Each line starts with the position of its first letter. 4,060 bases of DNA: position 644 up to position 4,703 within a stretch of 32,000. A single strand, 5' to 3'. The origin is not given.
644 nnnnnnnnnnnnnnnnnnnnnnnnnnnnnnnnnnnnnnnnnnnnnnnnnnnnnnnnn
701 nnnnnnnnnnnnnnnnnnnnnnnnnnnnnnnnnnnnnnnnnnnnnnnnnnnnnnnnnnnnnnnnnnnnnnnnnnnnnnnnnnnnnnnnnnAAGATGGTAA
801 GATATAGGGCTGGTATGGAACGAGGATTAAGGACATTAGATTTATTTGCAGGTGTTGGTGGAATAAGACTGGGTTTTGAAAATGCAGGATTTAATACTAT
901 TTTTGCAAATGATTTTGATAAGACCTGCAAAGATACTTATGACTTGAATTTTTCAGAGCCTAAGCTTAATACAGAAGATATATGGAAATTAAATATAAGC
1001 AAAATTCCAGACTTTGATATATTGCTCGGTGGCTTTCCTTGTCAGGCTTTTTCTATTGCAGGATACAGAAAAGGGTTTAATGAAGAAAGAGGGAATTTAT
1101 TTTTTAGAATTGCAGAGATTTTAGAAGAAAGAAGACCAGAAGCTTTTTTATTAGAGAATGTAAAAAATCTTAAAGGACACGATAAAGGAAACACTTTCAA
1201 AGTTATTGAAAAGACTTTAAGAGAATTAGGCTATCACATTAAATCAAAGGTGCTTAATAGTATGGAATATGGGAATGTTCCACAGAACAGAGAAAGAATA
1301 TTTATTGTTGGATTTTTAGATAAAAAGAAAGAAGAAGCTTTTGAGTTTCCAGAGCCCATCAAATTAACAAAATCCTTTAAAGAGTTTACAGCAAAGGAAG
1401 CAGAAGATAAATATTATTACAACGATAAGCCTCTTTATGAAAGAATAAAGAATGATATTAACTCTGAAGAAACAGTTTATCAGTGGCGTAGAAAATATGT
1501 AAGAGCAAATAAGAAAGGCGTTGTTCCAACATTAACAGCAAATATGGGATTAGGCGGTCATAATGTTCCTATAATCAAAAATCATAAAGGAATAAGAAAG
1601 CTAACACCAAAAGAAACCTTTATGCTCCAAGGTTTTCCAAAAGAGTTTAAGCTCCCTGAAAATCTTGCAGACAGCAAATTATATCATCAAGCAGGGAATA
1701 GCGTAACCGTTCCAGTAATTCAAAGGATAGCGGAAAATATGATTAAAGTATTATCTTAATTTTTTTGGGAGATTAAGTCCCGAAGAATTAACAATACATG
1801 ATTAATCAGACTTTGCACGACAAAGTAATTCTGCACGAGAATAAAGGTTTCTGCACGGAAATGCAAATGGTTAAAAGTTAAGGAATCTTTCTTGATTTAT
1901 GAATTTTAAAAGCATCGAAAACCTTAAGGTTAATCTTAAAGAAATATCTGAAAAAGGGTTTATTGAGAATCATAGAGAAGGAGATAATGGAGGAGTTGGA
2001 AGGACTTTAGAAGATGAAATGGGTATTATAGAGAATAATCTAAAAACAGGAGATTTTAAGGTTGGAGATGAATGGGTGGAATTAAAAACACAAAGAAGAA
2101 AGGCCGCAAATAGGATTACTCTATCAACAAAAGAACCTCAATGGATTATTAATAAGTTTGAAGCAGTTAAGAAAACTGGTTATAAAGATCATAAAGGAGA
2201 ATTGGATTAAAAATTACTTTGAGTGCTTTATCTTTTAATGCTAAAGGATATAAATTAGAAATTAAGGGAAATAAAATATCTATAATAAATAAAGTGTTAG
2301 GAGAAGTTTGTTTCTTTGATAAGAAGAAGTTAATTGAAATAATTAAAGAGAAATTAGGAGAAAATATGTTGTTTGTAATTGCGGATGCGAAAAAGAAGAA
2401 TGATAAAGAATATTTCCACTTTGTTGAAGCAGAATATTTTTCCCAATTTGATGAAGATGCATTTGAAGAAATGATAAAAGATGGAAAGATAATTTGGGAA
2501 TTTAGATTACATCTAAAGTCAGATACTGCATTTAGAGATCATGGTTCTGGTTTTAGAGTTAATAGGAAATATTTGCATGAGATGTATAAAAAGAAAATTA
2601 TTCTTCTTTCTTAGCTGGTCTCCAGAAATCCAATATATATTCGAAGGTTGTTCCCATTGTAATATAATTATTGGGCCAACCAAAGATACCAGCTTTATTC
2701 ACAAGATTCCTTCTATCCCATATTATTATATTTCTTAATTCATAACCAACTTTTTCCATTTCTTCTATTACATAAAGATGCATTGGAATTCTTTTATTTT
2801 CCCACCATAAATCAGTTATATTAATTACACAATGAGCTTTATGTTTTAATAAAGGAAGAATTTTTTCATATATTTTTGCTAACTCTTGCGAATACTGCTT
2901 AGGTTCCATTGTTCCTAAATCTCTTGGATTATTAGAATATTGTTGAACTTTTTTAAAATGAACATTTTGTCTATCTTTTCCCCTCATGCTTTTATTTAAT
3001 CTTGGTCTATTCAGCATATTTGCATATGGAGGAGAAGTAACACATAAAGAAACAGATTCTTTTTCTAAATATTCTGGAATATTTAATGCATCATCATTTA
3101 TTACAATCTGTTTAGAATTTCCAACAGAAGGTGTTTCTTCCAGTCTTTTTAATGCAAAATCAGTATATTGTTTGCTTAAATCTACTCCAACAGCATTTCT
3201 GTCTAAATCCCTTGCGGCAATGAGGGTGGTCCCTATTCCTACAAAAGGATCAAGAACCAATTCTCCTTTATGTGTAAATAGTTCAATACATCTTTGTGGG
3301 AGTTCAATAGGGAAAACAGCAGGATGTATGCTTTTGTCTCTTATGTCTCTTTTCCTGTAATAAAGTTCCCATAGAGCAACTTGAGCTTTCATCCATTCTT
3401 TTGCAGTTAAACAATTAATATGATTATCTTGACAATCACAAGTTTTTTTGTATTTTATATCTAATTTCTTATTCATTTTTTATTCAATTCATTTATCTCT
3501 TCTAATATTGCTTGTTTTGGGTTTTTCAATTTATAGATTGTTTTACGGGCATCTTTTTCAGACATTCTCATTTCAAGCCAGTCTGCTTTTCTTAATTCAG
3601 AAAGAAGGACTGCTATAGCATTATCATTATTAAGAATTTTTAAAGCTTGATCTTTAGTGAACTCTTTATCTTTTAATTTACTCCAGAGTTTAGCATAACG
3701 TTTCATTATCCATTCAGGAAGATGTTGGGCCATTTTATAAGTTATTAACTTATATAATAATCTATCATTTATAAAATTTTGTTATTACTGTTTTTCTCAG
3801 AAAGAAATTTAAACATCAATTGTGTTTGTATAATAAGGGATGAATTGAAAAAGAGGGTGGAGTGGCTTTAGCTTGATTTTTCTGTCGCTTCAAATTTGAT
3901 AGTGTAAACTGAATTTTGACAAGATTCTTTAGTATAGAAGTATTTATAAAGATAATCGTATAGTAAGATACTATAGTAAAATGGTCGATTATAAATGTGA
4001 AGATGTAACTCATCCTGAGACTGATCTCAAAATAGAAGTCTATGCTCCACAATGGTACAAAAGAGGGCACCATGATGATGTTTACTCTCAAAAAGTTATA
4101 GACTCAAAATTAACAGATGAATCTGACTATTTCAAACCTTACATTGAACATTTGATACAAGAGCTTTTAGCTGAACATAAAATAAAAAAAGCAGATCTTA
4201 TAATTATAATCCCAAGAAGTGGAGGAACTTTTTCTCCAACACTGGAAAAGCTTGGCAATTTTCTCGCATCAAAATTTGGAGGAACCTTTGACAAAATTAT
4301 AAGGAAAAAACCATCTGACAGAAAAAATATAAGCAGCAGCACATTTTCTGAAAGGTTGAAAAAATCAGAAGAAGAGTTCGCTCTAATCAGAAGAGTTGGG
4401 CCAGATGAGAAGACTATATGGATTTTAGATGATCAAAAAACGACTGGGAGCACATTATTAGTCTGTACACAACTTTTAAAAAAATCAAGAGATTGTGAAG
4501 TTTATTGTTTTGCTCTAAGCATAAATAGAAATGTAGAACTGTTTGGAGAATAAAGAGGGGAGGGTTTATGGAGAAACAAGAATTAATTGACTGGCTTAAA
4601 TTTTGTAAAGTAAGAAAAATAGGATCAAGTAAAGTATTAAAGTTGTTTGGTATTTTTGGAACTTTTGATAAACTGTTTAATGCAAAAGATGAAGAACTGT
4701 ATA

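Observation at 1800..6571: Cargo-carrying transposon: a 10-bp direct repeat plus inverted termini bracket 4.75 kb holding five passenger genes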

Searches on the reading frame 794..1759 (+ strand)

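Call 7: search_protein_families(library=pfam, proteins=[window:794-1759:+], max_evalue=0.01)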
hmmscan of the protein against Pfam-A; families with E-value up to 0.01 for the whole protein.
window:794-1759:+ (321 aa): 1 family
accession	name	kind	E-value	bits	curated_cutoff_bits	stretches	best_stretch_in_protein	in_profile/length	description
PF00145.23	DNA_methylase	-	6.9e-93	312.1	22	1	13-318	2-324/324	C-5 cytosine-specific DNA methylase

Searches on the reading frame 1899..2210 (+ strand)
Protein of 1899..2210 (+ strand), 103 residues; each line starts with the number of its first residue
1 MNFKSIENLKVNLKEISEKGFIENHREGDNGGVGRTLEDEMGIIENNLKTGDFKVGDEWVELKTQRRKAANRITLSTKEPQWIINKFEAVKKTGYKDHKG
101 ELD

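Call 7: search_protein_families(library=pfam, proteins=[window:1899-2210:+], max_evalue=0.01)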
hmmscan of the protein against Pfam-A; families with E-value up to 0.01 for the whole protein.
window:1899-2210:+ (103 aa): 1 family
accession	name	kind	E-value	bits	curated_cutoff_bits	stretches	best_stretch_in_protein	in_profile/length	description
PF15515.12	MvaI_BcnI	-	8.5e-19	68.9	25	1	12-95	3-86/227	MvaI/BcnI restriction endonuclease family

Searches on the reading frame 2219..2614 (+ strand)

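Call 7: search_protein_families(library=pfam, proteins=[window:2219-2614:+], max_evalue=0.01)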
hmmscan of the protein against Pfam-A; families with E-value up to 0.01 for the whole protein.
window:2219-2614:+ (131 aa): 1 family
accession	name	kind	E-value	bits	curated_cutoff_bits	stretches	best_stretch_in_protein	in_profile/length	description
PF15515.12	MvaI_BcnI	-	3.3e-13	50.6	25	1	2-123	101-227/227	MvaI/BcnI restriction endonuclease family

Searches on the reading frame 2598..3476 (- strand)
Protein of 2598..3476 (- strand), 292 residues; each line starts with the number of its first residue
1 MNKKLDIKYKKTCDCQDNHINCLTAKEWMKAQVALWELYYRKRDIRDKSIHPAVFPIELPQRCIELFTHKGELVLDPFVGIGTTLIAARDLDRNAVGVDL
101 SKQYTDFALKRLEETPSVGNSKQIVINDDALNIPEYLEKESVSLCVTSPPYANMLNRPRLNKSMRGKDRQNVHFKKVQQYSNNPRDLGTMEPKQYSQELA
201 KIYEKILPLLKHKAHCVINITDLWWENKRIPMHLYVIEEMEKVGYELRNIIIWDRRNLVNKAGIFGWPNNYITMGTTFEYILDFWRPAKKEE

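Call 7: search_protein_families(library=pfam, proteins=[window:2598-3476:-], max_evalue=0.01)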
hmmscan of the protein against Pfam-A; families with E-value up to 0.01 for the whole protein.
window:2598-3476:- (292 aa): 2 families
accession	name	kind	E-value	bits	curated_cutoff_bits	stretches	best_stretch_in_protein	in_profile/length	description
PF01555.25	N6_N4_Mtase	-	1.7e-28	100.5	26.7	2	28-108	136-219/221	DNA methylase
PF01170.24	UPF0020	-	0.0039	17.3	22.3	0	71-163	29-143/197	RMKL-like, methyltransferase domain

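Call 22: search_protein_families(library=ncbifam, proteins=[window:2598-3476:-], max_evalue=0.01)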
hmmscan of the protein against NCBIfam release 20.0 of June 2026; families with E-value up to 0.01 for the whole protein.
window:2598-3476:- (292 aa): 7 families
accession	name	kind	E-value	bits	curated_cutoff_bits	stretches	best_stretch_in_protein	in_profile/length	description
NF050803.1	DnaMtaseCcrMCaul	equivalog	8.9e-14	51.1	830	1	41-121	176-256/350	adenine-specific DNA-methyltransferase CcrM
NF008572.0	PRK11524.1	equivalog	4.7e-13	48.9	292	1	36-115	180-259/294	adenine-specific DNA-methyltransferase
NF010253.0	PRK13699.1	subfamily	2.2e-10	40.6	244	1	49-115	142-208/226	DNA methyltransferase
TIGR01177.1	TIGR01177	hypoth_equivalog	1.5e-06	27.8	316.55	1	69-153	181-260/330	TIGR01177 family methyltransferase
NF005379.0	PRK06922.1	equivalog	0.00059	18.3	602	1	69-148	417-494/677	class I SAM-dependent methyltransferase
NF040850.1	Trm14_Thcoccales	equivalog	0.0044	16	480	1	51-155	198-300/365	tRNA (guanine(6)-N2)-methyltransferase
TIGR02987.1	met_A_Alw26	exception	0.0061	15.3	353.5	0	73-188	34-161/523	Alw26I/Eco31I/Esp3I family type II restriction adenine-specific DNA-methyltransferase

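Call 44: search_protein_families(library=padloc, proteins=[window:2601-3476:-], max_evalue=0.001)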
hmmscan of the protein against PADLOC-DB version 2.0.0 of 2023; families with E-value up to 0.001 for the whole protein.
window:2601-3476:- (292 aa): 63 families (the best 25 are shown)
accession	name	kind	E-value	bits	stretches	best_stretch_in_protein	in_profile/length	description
PDLC03363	MTase_II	-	3.6e-119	395.5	1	2-287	8-293/294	Type II methyltransferase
PDLC03353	MTase_II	-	1.1e-44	150.9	2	8-113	147-251/260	Type II methyltransferase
PDLC03350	MTase_II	-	1.1e-37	128.2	2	18-116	204-299/312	Type II methyltransferase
PDLC03387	MTase_II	-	1.1e-30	104.8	2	49-114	212-277/289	Type II methyltransferase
PDLC03371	MTase_II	-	1.3e-28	98.2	2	26-115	166-255/260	Type II methyltransferase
PDLC03391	MTase_II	-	1.2e-24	84.8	1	17-284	106-377/381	Type II methyltransferase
PDLC03283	MTase_II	-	8.1e-22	75.9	2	42-123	204-282/352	Type II methyltransferase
PDLC03299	MTase_II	-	5.7e-21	73.3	1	17-113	162-258/296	Type II methyltransferase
PDLC03260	MTase_II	-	1.1e-19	68.6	1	22-115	220-310/349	Type II methyltransferase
PDLC03351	MTase_II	-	1.3e-19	68.6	1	51-253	127-310/348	Type II methyltransferase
PDLC03259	MTase_II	-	2.3e-18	64.3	1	46-106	189-249/423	Type II methyltransferase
PDLC03376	MTase_II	-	1.1e-17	62.7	2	60-156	46-141/249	Type II methyltransferase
PDLC03305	MTase_II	-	1.3e-16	59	1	43-113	177-243/513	Type II methyltransferase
PDLC03216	MTase_II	-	4e-16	57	1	41-119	184-262/364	Type II methyltransferase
PDLC03265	MTase_II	-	1.7e-15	55.3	2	48-114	264-330/333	Type II methyltransferase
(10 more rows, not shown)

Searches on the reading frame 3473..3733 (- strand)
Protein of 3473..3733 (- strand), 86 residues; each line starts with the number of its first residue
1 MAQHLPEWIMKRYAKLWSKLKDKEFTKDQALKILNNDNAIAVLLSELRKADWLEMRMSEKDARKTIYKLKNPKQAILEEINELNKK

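Call 7: search_protein_families(library=pfam, proteins=[window:3473-3733:-], max_evalue=0.01)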
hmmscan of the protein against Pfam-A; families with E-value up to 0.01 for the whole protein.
window:3473-3733:- (86 aa): 1 family
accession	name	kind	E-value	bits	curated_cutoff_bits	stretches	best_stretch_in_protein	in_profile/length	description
PF22381.2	Staph_reg_Sar_Rot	-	0.0024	18.3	27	1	16-80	23-85/85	Transcriptional regulator SarA/Rot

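Call 22: search_protein_families(library=ncbifam, proteins=[window:3473-3733:-], max_evalue=0.01)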
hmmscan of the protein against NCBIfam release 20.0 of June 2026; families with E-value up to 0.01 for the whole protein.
window:3473-3733:- (86 aa): 2 families
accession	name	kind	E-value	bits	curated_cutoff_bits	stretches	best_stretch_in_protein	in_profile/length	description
NF053755.1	MsvR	equivalog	0.0025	17.5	220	1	18-82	20-85/236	transcriptional factor MsvR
NF053756.1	MreA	equivalog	0.0059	16.4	100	1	40-83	48-94/110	MreA family transcriptional regulator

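Call 44: search_protein_families(library=padloc, proteins=[window:3473-3730:-], max_evalue=0.001)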
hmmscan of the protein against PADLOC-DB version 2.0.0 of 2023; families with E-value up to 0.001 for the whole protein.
window:3473-3730:- (85 aa): 0 families

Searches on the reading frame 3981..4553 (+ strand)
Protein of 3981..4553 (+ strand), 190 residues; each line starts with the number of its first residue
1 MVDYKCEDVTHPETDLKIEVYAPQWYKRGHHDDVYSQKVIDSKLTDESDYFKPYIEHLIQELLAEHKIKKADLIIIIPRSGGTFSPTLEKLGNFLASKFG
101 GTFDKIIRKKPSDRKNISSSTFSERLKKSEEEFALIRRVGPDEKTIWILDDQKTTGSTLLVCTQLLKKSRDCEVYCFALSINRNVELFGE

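Call 7: search_protein_families(library=pfam, proteins=[window:3981-4553:+], max_evalue=0.01)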
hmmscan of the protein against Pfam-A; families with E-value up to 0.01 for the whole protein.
window:3981-4553:+ (190 aa): 1 family
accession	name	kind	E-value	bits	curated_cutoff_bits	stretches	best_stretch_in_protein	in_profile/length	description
PF00156.33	Pribosyltran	-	0.0017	18.1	26.3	1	56-177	16-121/158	Phosphoribosyl transferase domain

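Call 22: search_protein_families(library=ncbifam, proteins=[window:3981-4553:+], max_evalue=0.01)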
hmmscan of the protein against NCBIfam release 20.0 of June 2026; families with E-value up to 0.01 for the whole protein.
window:3981-4553:+ (190 aa): 1 family
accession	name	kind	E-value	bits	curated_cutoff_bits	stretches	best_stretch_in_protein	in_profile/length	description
TIGR00201.1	comF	subfamily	1.5e-06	28.3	233.55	1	91-179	104-188/190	ComF family protein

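Call 44: search_protein_families(library=padloc, proteins=[window:3981-4550:+], max_evalue=0.001)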
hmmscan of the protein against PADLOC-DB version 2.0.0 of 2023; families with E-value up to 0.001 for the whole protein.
window:3981-4550:+ (190 aa): 2 families
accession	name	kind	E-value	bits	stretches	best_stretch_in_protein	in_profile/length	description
PDLC03962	ShosT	-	5.4e-08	31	1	55-179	79-208/237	-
PDLC03928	PsyrT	-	5.8e-06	22.9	1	37-182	542-684/689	-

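Call 51: search_solved_structures(query=window:3981-4550:+, max_evalue=1)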
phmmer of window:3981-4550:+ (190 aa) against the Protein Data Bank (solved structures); distinct sequences matched with E-value up to 1: 1.
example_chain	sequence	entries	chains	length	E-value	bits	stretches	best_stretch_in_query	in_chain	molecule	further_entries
3b8a_X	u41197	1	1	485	0.59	13.3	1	41-117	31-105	Hexokinase-1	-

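Call 52: find_homologous_proteins(query=window:3981-4550:+, max_evalue=0.001)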
Query window:3981-4550:+ (190 aa): 2 proteins with E <= 0.001 among 132 candidates.
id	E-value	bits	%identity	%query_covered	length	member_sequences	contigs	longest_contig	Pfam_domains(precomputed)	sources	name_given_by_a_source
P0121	4.1e-123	426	100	100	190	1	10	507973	-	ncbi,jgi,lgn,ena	ncbi:MAG: hypothetical protein ABSG05_02475 [Candidatus Pacearchaeota archaeon]|jgi:predicted amidop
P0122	6.8e-66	240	60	100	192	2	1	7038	-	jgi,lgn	jgi:predicted amidophosphoribosyltransferase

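Call 53: find_encoding_contigs(protein=P0122, flank=7000, max_places=4)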
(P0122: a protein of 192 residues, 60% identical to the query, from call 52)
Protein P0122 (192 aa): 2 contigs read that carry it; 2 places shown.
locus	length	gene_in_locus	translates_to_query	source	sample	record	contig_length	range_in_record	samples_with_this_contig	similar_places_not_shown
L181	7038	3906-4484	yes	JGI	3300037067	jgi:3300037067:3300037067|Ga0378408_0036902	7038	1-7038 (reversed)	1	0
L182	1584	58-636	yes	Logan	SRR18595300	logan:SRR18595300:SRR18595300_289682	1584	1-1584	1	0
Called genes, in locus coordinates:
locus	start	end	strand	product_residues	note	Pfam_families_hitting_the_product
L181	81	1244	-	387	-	PF03235:GmrSD_N, PF01844:HNH (weak)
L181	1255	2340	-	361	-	PF13651:EcoRI_methylase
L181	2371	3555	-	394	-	PF12705:PDDEXK_1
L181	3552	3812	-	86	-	-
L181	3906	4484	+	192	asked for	-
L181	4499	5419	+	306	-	PF02481:DNA_processg_A, PF18306:LDcluster4 (weak)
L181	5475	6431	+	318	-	PF01609:DDE_Tnp_1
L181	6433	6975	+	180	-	-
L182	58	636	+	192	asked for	-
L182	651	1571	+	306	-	PF02481:DNA_processg_A, PF18306:LDcluster4 (weak)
